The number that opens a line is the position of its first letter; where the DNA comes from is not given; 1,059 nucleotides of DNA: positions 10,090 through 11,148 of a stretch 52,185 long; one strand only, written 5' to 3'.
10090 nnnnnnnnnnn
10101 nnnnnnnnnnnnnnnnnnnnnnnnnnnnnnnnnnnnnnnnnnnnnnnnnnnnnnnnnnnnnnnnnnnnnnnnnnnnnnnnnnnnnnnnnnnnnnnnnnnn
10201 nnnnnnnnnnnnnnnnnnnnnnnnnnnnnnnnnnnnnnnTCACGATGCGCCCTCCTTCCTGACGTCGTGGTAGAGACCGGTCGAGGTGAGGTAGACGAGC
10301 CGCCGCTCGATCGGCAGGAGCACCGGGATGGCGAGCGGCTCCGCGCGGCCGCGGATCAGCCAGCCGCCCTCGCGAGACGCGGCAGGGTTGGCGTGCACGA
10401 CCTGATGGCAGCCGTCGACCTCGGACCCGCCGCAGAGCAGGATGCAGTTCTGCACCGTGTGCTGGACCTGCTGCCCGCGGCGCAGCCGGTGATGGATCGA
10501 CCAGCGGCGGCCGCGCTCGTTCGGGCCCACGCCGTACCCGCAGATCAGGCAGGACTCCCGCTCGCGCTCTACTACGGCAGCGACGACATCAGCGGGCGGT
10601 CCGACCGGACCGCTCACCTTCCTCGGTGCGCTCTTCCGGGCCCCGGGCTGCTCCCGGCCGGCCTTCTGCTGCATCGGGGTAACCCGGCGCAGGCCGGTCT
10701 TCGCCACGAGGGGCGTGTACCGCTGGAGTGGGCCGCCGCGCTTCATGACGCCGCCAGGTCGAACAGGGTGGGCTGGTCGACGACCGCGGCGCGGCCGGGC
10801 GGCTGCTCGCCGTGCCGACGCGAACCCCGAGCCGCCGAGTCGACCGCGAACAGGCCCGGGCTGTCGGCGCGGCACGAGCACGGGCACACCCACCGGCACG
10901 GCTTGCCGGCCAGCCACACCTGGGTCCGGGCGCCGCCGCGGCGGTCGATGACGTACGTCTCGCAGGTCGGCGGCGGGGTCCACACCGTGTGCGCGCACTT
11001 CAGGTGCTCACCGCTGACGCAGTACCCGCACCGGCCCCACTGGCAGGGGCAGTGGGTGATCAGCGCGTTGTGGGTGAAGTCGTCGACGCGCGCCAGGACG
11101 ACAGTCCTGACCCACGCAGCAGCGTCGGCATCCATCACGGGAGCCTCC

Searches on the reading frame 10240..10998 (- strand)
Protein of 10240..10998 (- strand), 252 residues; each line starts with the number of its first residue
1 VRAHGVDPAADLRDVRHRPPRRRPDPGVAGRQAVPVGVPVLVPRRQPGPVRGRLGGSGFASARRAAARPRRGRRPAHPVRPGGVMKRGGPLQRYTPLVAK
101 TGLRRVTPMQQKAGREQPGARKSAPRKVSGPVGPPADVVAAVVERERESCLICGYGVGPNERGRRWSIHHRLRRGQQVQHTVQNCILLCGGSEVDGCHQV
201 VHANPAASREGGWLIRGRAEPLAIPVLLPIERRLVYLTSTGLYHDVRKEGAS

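Call 33: search_protein_families(library=phrogs, proteins=[window:10240-10998:-], max_evalue=0.001)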
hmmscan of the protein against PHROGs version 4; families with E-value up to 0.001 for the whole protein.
window:10240-10998:- (252 aa): 2 families
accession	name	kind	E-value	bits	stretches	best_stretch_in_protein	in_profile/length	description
phrog_740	-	DNA, RNA and nucleotide metabolism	4.5e-23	82.7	1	132-250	23-132/332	HNH endonuclease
phrog_14515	-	DNA, RNA and nucleotide metabolism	6.8e-12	46.5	1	178-247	5-71/77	HNH endonuclease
